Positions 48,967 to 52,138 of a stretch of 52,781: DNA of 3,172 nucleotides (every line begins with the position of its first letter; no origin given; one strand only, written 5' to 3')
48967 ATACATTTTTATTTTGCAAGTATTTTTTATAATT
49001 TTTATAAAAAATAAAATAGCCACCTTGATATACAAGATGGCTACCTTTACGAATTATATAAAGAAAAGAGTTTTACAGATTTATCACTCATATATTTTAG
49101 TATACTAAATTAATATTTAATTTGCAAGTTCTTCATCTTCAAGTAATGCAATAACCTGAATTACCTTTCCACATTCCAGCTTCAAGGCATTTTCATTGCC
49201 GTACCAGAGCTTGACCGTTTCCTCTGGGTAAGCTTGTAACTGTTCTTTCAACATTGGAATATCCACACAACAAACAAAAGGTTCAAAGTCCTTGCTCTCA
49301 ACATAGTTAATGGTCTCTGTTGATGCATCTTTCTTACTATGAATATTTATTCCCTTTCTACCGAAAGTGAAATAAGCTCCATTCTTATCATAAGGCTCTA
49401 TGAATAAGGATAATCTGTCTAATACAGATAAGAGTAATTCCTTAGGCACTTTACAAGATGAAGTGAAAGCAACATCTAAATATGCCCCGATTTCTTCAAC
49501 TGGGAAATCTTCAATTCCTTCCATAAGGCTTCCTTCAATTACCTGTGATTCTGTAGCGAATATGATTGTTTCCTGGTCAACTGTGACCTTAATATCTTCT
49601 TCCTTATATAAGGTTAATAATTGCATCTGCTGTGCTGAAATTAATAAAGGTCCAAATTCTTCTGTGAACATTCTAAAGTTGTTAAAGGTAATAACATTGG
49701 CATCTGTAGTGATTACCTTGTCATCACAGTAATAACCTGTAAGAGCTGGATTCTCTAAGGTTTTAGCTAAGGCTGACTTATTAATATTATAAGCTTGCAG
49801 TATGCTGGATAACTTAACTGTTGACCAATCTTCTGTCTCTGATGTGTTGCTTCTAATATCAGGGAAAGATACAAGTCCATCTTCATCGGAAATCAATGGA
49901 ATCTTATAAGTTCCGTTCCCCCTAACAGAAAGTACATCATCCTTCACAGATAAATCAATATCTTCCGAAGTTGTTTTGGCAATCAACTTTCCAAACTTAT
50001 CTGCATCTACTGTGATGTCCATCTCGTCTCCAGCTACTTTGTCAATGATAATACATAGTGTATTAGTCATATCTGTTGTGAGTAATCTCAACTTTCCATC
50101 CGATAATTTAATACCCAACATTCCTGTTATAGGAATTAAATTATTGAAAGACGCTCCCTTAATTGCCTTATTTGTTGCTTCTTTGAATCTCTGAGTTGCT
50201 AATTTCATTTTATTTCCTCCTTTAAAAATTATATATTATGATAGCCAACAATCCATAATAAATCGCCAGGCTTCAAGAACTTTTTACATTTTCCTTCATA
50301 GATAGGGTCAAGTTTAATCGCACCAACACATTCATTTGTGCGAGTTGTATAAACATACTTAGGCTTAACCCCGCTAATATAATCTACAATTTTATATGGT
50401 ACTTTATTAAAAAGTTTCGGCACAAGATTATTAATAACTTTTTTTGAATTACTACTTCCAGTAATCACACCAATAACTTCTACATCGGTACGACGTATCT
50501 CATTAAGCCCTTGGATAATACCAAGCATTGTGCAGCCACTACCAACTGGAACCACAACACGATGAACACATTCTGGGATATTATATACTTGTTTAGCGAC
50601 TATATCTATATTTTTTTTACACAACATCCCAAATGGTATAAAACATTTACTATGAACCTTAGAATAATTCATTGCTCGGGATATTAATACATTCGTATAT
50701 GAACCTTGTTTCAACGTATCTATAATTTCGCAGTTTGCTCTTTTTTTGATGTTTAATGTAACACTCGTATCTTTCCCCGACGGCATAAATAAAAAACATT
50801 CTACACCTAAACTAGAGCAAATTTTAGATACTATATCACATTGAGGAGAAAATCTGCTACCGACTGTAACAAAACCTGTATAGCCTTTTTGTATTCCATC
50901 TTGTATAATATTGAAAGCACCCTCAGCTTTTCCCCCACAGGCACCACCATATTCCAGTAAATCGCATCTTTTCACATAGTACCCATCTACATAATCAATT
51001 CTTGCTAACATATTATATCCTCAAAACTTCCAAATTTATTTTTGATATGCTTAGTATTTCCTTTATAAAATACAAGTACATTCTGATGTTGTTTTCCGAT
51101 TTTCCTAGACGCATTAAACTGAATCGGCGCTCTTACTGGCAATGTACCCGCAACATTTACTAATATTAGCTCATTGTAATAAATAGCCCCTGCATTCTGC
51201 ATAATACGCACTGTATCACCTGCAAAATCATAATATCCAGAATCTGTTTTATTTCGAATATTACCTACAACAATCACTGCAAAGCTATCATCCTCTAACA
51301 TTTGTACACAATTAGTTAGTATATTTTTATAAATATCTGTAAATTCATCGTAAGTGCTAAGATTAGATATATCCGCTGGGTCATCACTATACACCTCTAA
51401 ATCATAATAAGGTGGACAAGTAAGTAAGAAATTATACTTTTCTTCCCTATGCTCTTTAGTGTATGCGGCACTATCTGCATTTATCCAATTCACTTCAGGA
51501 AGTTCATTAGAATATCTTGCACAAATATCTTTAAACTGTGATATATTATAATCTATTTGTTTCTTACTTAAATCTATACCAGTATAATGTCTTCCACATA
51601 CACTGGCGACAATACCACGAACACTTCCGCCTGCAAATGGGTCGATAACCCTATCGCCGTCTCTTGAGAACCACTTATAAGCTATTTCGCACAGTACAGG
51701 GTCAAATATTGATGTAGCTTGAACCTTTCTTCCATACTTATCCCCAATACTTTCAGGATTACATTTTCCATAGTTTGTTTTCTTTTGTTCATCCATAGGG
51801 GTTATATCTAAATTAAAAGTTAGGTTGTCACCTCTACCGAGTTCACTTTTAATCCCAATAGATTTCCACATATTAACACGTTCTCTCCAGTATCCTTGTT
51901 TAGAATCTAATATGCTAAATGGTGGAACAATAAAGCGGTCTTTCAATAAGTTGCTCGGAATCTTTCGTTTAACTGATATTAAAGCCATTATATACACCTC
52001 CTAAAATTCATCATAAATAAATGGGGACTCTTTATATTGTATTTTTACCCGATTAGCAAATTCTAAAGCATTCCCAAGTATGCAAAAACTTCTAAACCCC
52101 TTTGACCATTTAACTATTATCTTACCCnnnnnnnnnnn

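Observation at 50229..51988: DNA methyltransferase translationally coupled to a truncated ACC-deaminase / D-cysteine-desulfhydrase-like PLP enzyme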

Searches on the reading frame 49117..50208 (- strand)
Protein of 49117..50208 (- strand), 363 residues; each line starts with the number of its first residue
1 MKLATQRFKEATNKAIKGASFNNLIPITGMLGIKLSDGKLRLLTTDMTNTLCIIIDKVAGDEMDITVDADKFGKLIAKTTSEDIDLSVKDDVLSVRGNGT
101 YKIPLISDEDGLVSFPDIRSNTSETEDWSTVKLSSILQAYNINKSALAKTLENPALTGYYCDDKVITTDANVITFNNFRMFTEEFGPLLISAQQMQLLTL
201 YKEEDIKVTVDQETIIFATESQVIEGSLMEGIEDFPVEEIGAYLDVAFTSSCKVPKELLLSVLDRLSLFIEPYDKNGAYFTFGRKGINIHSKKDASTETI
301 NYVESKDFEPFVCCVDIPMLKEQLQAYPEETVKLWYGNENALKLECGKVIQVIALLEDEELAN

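Call 3: search_protein_families(library=pfam, proteins=[window:49117-50208:-], max_evalue=0.1)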
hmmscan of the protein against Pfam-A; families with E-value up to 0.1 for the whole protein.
window:49117-50208:- (363 aa): 1 family
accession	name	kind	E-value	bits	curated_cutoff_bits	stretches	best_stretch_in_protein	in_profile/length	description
PF00712.24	DNA_pol3_beta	-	4.5e-05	24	24.4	1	4-110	6-115/120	DNA polymerase III beta subunit, N-terminal domain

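Call 4: search_protein_families(library=phrogs, proteins=[window:49117-50208:-], max_evalue=0.01)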
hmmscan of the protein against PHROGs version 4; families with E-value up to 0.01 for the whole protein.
window:49117-50208:- (363 aa): 1 family
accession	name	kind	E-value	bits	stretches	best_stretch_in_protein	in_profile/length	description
phrog_947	-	DNA, RNA and nucleotide metabolism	3.9e-34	119.2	1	2-341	6-344/368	DNA polymerase processivity factor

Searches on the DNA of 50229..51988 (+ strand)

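Call 7: search_dna_similar(query=window:50229-51988:+, collection=phages, mode=near)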
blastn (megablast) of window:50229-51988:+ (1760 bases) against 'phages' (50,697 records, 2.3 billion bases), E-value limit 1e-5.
No match.
